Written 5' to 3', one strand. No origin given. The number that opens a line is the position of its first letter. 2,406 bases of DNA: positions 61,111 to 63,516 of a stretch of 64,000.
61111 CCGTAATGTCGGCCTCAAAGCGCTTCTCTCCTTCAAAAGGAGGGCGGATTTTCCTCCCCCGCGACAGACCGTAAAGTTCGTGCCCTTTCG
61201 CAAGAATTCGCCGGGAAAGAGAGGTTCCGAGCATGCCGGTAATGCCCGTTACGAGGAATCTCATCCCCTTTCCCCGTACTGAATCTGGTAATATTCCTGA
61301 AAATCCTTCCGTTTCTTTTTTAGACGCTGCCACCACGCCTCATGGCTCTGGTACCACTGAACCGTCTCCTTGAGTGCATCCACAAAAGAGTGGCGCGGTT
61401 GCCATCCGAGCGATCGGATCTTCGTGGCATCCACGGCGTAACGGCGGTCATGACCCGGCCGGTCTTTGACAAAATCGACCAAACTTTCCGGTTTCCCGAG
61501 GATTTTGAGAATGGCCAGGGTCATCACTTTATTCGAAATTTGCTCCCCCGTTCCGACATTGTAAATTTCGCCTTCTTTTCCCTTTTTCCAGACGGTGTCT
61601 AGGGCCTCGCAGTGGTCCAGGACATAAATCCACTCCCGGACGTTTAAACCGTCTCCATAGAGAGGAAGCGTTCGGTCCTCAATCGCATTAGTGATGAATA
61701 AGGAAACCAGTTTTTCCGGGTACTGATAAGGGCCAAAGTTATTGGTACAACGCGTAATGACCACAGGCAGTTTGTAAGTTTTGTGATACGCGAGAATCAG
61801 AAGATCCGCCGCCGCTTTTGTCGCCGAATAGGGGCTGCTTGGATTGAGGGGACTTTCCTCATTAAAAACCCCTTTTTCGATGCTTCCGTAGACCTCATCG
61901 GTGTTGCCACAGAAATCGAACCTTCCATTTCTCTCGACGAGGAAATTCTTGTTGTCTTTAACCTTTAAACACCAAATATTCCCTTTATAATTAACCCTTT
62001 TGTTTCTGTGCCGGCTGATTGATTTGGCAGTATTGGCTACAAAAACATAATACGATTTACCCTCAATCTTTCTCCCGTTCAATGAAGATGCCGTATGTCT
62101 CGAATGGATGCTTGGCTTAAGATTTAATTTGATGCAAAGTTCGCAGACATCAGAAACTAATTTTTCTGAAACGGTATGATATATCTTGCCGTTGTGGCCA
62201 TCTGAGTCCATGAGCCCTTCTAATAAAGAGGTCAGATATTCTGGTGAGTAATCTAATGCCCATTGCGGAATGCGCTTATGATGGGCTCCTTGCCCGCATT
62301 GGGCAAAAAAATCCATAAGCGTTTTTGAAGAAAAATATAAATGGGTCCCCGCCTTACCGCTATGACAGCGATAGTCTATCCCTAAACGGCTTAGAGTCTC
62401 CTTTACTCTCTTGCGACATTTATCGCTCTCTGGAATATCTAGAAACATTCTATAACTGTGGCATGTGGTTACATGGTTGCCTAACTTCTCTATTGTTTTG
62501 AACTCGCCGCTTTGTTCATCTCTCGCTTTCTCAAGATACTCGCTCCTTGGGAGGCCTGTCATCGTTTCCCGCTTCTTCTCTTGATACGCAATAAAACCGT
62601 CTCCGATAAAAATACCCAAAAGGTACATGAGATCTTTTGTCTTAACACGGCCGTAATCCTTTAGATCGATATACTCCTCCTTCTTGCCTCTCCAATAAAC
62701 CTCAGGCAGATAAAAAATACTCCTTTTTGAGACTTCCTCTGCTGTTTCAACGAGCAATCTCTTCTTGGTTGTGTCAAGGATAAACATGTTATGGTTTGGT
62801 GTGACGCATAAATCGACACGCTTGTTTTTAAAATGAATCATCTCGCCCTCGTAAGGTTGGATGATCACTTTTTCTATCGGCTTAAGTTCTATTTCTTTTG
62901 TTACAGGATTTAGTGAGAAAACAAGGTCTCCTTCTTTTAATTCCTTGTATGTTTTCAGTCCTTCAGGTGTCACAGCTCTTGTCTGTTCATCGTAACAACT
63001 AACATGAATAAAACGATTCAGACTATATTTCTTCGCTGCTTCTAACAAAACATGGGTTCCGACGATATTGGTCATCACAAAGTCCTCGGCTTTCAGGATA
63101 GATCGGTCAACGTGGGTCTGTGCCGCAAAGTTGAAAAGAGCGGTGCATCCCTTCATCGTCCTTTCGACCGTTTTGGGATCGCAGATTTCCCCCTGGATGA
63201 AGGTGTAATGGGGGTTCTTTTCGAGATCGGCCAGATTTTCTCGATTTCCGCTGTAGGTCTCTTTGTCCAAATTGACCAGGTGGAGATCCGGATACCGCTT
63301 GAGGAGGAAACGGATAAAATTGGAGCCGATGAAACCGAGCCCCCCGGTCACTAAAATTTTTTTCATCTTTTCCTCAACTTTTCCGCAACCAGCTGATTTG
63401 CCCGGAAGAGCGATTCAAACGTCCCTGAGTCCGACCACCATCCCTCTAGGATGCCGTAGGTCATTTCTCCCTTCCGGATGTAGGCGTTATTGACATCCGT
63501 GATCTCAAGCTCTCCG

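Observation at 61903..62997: Full-length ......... intein inside the catalytic STDEVYG motif of dTDP-glucose 4,6-dehydratase (rmlB)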

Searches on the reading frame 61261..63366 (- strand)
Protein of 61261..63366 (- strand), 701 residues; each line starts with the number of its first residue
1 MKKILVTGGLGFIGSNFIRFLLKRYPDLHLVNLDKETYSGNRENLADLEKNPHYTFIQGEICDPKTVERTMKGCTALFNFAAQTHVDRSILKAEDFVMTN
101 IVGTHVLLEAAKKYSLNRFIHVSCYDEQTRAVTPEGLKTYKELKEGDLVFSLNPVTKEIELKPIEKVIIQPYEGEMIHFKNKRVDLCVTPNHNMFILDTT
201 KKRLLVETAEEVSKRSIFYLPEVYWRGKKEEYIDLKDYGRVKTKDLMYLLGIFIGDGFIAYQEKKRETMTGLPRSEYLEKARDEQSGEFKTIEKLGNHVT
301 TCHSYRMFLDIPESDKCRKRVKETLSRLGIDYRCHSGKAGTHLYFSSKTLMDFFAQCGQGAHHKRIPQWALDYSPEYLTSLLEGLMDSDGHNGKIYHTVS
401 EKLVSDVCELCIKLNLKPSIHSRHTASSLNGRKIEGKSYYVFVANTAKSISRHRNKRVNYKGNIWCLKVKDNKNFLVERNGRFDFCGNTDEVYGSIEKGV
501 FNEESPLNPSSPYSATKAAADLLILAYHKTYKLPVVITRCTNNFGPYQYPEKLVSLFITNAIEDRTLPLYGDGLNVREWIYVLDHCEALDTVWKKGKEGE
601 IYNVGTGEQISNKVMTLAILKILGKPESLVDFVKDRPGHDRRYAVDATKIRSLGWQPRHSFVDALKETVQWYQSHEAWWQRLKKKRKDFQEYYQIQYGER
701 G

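Call 4: search_protein_families(library=pfam, proteins=[window:61261-63366:-], max_evalue=1)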
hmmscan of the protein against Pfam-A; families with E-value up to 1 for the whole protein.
window:61261-63366:- (701 aa): 13 families
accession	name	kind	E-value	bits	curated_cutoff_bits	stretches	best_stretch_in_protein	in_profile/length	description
PF16363.11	GDP_Man_Dehyd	-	4.8e-69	233.8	27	2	489-668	129-332/332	GDP-mannose 4,6 dehydratase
PF01370.27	Epimerase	-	2.8e-56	191.1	20.9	2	488-605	114-240/240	NAD dependent epimerase/dehydratase family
PF01073.25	3Beta_HSD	-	1.5e-17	64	22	1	5-126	1-118/280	3-beta hydroxysteroid dehydrogenase/isomerase family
PF02719.21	Polysacc_synt_2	-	5.2e-14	52.5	20.2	1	4-124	1-128/293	Polysaccharide biosynthesis protein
PF07993.18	NAD_binding_4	-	3.5e-12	46.5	20.1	2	6-124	1-137/258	Male sterility protein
PF04321.23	RmlD_sub_bind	-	1.3e-08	34.7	27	2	3-124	2-101/287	RmlD substrate binding domain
PF13460.12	NAD_binding_10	-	1.4e-07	32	27.2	1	8-126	1-100/184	NAD(P)H-binding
PF14890.11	Intein_splicing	-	1.6e-06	28.5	35.8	1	138-477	9-148/155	Intein splicing domain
PF14528.11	LAGLIDADG_3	-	4.6e-05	24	22.5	0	377-426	2-58/82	LAGLIDADG-like domain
PF05368.20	NmrA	-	0.0022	18.1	27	1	2-124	3-107/298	NmrA-like family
PF08659.16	KR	-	0.048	14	22.6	1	4-76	3-77/180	KR domain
PF13403.11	Hint_2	-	0.062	14.1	28.4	1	124-167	2-45/147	Hint domain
PF00106.31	adh_short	-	0.16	11.8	26.6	0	2-76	1-73/195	short chain dehydrogenase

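Call 5: search_protein_families(library=ncbifam, proteins=[window:61261-63366:-], max_evalue=1)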
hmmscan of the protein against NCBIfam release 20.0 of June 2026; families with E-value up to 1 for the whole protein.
window:61261-63366:- (701 aa): 33 families (the best 25 are shown)
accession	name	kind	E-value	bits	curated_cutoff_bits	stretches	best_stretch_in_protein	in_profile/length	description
TIGR01181.1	dTDP_gluc_dehyt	equivalog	1.4e-127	425.2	365.1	2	488-681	124-320/321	dTDP-glucose 4,6-dehydratase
NF007490.0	PRK10084.1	subfamily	5.3e-91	305.3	649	2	489-685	143-347/361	dTDP-glucose 4,6-dehydratase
NF007582.0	PRK10217.1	equivalog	1.3e-84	284.4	698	2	488-683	133-342/355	dTDP-glucose 4,6-dehydratase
TIGR04180.1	EDH_00030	hypoth_equivalog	7.4e-39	133.6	475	2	488-659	120-296/297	NAD-dependent 4,6-dehydratase LegB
TIGR01179.1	galE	equivalog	1.7e-33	115.9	262.3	2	489-676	121-329/332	UDP-glucose 4-epimerase GalE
TIGR02622.1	CDP_4_6_dhtase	equivalog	2.2e-21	76.4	278.45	2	2-120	5-124/352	CDP-glucose 4,6-dehydratase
TIGR03466.1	HpnA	hypoth_equivalog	1.7e-19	69.9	367.65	2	3-124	2-113/327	hopanoid-associated sugar epimerase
NF042422.1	oxyalk_red_OleD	equivalog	1.3e-14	54.3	580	1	3-146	2-132/329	2-alkyl-3-oxoalkanoate reductase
TIGR02197.1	heptose_epim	equivalog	2.3e-14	53.3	274.6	2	492-672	117-313/316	ADP-glyceromanno-heptose 6-epimerase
NF007956.0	PRK10675.1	subfamily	3.3e-14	52.8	394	2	3-128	2-131/338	UDP-glucose 4-epimerase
TIGR01472.1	gmd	equivalog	8.1e-14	51.6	415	2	479-614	122-259/342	GDP-mannose 4,6-dehydratase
NF047922.1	GDPFucSynFcl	equivalog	8.2e-14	51.8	500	1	511-676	132-305/308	GDP-L-fucose synthase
NF011728.1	PRK15181.1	equivalog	4e-12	45.8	760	2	503-674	155-339/348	Vi polysaccharide biosynthesis UDP-N-acetylglucosaminuronic acid C-4 epimerase TviC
NF052578.1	StrlDmthSdmBMthl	equivalog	2.3e-09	37.5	600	1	4-126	3-115/328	sterol demethylase protein SdmB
TIGR03589.1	PseB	equivalog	2.9e-09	36.3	407.75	1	2-124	5-125/324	UDP-N-acetylglucosamine 4,6-dehydratase (inverting)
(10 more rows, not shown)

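Call 15: find_encoding_contigs(protein=window:61264-63366:-, flank=3000, max_places=4)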
Protein window:61264-63366:- (701 aa): 3 contigs read that carry it; 1 place shown.
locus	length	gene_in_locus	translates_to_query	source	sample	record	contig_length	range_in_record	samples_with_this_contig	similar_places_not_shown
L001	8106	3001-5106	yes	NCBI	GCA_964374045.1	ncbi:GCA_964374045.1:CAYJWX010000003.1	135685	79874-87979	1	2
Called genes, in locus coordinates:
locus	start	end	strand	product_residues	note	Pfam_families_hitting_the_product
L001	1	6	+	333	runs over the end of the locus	PF01073:3Beta_HSD, PF01370:Epimerase, PF02719:Polysacc_synt_2, PF02737:3HCDH_N (faint), PF04321:RmlD_sub_bind, PF16363:GDP_Man_Dehyd, PF07993:NAD_binding_4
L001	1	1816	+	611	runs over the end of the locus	PF00953:Glycos_transf_4, PF13727:CoA_binding_3, PF17836:PglD_N (weak)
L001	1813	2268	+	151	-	PF00908:dTDP_sugar_isom, PF05523:FdtA (weak), PF14667:Polysacc_synt_C, PF07883:Cupin_2 (faint)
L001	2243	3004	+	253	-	PF00483:NTP_transferase, PF12804:NTP_transf_3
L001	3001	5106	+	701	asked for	PF01073:3Beta_HSD, PF01370:Epimerase, PF02719:Polysacc_synt_2, PF07993:NAD_binding_4 (weak), PF13460:NAD_binding_10, PF16363:GDP_Man_Dehyd, PF01370:Epimerase, PF16363:GDP_Man_Dehyd, +2 more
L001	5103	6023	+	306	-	PF01073:3Beta_HSD (weak), PF01370:Epimerase, PF02719:Polysacc_synt_2, PF04321:RmlD_sub_bind, PF07993:NAD_binding_4 (faint), PF16363:GDP_Man_Dehyd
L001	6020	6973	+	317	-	PF01073:3Beta_HSD, PF01370:Epimerase, PF02719:Polysacc_synt_2, PF04321:RmlD_sub_bind, PF16363:GDP_Man_Dehyd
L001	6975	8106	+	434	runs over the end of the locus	PF03721:UDPG_MGDP_dh_N, PF02737:3HCDH_N (faint), PF03446:NAD_binding_2, PF00984:UDPG_MGDP_dh, PF03720:UDPG_MGDP_dh_C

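Call 52: list_cluster_members(proteins=[window:61264-63366:-])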
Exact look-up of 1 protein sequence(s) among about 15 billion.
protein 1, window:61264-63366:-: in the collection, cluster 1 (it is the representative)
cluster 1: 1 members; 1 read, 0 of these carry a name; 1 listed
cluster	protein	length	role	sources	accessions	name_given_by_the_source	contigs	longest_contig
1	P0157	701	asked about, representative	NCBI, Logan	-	-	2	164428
